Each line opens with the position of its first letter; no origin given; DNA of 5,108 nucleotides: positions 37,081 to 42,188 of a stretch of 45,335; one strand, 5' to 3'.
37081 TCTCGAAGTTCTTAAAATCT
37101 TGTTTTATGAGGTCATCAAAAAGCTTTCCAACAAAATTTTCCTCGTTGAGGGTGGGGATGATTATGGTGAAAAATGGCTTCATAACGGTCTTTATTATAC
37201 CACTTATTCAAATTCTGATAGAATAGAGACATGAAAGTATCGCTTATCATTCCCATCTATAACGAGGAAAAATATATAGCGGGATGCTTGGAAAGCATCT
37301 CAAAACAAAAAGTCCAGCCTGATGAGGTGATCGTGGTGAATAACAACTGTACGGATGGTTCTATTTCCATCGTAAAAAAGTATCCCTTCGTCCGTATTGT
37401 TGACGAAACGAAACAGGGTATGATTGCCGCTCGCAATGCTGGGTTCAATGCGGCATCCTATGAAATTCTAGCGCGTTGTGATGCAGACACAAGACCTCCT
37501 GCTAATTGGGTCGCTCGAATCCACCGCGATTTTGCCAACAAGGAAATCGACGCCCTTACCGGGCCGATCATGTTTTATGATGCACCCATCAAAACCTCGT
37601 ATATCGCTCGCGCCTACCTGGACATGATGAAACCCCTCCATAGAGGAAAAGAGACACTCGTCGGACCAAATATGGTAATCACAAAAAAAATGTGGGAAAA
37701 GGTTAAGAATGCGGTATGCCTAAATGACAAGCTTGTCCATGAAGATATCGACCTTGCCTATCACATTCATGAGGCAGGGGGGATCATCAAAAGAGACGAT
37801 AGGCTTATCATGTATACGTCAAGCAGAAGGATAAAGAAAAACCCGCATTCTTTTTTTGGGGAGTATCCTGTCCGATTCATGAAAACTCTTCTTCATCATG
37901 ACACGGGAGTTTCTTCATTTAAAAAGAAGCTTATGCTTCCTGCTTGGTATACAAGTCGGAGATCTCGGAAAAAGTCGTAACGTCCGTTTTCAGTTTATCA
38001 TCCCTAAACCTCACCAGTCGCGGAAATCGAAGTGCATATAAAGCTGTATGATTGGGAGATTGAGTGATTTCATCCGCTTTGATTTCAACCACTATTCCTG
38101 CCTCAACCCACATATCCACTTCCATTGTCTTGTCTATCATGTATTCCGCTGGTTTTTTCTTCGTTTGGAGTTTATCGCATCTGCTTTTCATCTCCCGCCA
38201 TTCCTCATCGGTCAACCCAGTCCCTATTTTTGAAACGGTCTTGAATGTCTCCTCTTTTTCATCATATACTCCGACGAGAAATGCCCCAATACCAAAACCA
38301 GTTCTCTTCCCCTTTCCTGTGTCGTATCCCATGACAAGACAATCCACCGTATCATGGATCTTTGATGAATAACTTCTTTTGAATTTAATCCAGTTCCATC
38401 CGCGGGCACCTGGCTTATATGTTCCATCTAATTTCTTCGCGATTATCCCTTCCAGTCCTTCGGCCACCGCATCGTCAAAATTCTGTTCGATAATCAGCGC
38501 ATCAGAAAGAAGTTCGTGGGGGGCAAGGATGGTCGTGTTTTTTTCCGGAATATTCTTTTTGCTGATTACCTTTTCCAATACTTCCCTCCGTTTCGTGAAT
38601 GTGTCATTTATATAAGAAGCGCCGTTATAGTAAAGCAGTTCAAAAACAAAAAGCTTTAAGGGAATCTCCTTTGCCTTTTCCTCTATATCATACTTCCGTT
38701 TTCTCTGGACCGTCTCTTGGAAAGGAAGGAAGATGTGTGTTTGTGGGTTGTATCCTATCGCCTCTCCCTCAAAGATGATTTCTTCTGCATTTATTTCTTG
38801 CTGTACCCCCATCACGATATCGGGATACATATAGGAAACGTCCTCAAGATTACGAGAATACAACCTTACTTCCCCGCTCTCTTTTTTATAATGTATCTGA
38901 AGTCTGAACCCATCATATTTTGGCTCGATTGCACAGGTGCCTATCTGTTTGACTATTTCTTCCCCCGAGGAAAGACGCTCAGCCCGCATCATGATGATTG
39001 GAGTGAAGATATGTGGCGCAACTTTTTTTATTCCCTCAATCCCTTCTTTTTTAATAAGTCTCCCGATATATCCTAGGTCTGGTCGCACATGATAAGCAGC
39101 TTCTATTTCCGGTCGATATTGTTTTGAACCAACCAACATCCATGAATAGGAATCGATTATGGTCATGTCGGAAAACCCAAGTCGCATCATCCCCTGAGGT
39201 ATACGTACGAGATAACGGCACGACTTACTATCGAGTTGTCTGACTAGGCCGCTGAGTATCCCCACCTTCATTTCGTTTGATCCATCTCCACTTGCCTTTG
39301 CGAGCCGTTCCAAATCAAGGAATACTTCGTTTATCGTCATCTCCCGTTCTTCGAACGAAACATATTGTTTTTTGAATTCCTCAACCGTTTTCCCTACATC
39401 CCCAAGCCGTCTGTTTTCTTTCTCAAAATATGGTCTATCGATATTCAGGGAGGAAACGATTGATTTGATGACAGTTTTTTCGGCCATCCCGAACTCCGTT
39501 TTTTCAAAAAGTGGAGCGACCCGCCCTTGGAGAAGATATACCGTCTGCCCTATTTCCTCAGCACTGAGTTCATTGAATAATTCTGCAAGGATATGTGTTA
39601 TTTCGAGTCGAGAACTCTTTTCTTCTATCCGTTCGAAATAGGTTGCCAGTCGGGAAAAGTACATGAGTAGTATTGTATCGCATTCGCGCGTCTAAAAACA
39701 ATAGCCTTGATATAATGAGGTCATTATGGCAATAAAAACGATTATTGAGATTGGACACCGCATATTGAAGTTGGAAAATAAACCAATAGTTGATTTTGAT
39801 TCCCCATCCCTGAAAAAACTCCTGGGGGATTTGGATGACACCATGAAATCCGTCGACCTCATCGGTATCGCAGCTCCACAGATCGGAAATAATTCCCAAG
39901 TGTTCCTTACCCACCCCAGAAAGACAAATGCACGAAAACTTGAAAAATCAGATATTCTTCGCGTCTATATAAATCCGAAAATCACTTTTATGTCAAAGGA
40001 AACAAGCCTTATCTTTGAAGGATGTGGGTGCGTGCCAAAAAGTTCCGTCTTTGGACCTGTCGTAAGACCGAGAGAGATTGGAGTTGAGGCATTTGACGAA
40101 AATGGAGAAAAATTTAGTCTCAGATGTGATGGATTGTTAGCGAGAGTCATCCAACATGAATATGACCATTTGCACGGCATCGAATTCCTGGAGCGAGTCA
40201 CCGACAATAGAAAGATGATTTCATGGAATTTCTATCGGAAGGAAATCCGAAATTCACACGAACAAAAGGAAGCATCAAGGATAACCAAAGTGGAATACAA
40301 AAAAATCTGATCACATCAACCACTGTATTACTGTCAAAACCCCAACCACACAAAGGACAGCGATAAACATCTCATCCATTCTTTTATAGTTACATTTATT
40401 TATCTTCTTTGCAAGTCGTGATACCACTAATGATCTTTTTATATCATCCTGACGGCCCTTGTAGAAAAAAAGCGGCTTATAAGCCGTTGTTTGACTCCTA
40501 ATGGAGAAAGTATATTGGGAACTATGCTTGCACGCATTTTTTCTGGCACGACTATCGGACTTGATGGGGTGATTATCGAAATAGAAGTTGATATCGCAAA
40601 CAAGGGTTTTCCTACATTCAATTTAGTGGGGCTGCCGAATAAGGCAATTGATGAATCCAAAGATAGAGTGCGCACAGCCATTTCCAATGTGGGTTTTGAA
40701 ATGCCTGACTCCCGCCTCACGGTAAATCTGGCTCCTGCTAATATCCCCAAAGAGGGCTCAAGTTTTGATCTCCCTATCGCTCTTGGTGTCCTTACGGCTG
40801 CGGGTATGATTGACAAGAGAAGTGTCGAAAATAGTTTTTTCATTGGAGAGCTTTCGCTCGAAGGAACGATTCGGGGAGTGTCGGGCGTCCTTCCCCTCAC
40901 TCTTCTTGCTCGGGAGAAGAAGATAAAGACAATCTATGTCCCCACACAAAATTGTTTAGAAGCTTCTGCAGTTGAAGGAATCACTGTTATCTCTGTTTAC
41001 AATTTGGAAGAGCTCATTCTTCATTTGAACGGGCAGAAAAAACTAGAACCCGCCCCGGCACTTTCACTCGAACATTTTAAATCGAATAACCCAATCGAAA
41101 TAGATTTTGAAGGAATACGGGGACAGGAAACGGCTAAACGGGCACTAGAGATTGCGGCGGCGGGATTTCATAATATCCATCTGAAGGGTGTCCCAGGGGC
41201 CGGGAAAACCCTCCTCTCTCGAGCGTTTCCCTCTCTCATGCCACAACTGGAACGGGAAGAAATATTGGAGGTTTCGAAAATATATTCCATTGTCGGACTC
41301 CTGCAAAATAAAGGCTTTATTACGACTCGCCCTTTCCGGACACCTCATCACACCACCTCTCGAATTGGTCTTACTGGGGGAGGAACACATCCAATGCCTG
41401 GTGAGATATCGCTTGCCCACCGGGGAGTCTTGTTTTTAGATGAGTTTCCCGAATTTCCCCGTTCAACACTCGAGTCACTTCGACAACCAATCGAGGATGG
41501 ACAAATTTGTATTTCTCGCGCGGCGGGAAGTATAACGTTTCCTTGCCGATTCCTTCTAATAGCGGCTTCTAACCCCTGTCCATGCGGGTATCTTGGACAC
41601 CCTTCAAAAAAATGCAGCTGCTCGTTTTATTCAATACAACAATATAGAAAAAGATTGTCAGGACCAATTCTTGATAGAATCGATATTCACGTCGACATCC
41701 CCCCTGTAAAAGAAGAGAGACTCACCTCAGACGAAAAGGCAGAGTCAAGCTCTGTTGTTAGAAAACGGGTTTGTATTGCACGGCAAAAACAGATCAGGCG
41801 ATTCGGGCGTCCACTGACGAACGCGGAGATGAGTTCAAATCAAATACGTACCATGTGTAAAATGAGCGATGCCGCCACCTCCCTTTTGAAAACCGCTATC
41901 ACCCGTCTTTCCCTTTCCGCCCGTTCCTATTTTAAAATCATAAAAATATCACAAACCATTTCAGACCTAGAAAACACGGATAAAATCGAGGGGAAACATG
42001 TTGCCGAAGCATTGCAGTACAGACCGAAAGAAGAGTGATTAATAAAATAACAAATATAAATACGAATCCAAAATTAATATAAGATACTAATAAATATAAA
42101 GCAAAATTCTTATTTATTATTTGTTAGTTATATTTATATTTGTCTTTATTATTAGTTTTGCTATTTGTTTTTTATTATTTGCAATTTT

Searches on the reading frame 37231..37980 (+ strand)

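Call 9: search_protein_families(library=pfam, proteins=[window:37231-37980:+], max_evalue=0.01)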
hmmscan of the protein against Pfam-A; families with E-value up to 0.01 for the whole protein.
window:37231-37980:+ (249 aa): 6 families
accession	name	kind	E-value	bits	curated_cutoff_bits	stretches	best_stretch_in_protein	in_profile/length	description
PF00535.33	Glycos_transf_2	-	1.6e-26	93.7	23.3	1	4-128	1-130/168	Glycosyl transferase family 2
PF13641.12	Glyco_tranf_2_3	-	1.8e-09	38.4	27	1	3-185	3-200/230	Glycosyltransferase like family 2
PF10111.15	Glyco_tranf_2_2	-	0.00012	22.1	27.3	1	4-87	1-92/276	Glycosyltransferase like family 2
PF13506.12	Glyco_transf_21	-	0.00021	21.2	21.7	1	69-200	23-158/174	Glycosyl transferase family 21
PF13704.12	Glyco_tranf_2_4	-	0.00085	20.2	27.5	1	11-68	2-53/98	Glycosyl transferase family 2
PF13632.12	Glyco_trans_2_3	-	0.00098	19.4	27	1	84-186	6-113/198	Glycosyl transferase family group 2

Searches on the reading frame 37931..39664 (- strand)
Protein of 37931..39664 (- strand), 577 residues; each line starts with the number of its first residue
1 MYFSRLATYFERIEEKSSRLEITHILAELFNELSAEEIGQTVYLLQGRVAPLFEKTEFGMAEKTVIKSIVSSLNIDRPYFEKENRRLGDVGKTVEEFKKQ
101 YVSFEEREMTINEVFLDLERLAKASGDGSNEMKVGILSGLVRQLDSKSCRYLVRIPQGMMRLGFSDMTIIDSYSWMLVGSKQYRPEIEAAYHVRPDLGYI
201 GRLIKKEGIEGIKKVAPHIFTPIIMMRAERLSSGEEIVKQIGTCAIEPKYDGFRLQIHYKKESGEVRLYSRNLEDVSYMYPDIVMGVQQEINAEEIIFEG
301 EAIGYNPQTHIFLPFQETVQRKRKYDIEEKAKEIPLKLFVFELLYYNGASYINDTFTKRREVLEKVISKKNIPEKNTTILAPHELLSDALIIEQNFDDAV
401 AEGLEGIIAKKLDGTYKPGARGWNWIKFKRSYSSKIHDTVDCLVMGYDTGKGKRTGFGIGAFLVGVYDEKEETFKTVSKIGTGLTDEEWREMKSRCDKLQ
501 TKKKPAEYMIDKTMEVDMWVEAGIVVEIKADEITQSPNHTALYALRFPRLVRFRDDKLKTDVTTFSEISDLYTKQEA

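Call 9: search_protein_families(library=pfam, proteins=[window:37931-39664:-], max_evalue=0.01)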
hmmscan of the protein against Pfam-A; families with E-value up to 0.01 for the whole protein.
window:37931-39664:- (577 aa): 3 families
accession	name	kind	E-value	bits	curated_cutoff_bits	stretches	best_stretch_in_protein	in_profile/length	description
PF01068.26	DNA_ligase_A_M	-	2.8e-50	171.3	26.2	1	226-429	2-204/204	ATP dependent DNA ligase domain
PF04675.19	DNA_ligase_A_N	-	4.8e-37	128.3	24.6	1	3-173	2-173/174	DNA ligase N terminus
PF04679.21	DNA_ligase_A_C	-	3.3e-22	79.2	27.5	1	458-557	4-94/94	ATP dependent DNA ligase C terminal region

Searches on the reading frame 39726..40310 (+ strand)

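Call 9: search_protein_families(library=pfam, proteins=[window:39726-40310:+], max_evalue=0.01)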
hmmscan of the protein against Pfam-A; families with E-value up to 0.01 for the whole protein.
window:39726-40310:+ (194 aa): 1 family
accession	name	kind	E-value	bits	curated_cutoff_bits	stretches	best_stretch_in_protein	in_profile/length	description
PF01327.26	Pep_deformylase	-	1.8e-40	138.5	22.8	1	3-162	1-154/156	Polypeptide deformylase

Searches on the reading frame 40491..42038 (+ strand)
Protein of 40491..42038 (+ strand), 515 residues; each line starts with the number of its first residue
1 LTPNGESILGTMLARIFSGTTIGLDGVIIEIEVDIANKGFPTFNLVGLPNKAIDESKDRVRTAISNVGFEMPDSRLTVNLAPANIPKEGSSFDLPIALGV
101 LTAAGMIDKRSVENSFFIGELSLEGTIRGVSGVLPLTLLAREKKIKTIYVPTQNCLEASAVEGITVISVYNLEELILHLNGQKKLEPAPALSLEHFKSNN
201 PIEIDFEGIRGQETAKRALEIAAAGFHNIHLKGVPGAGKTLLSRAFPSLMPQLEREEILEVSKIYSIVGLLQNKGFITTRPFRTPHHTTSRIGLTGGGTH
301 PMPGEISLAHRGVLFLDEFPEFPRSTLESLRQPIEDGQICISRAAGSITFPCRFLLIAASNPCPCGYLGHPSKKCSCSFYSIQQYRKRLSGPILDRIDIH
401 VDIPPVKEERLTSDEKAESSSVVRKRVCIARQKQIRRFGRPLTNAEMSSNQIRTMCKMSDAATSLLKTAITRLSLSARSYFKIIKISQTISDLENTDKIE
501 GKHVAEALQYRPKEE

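Call 9: search_protein_families(library=pfam, proteins=[window:40491-42038:+], max_evalue=0.01)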
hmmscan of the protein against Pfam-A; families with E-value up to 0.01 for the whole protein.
window:40491-42038:+ (515 aa): 7 families
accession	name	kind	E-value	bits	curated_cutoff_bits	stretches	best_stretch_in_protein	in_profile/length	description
PF01078.27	Mg_chelatase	-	5.4e-89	297.5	20.3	1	205-410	1-206/207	Magnesium chelatase, subunit ChlI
PF13541.12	ChlI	-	2.1e-43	147.5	27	1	31-154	1-121/121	Subunit ChlI of Mg-chelatase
PF13335.12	Mg_chelatase_C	-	1.7e-28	99.4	26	1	418-511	2-94/94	Magnesium chelatase, subunit ChlI C-terminal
PF00493.29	MCM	-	2e-05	24.2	23.3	1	303-367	114-178/224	MCM P-loop domain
PF07728.20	AAA_5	-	2.1e-05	25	22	1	230-364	3-125/139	AAA domain (dynein-related subfamily)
PF05362.19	Lon_C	-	5.3e-05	23.3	21.1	1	73-159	93-177/205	Lon protease (S16) C-terminal proteolytic domain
PF00158.32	Sigma54_activat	-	0.0011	19.1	20.2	0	298-361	81-142/168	Sigma-54 interaction domain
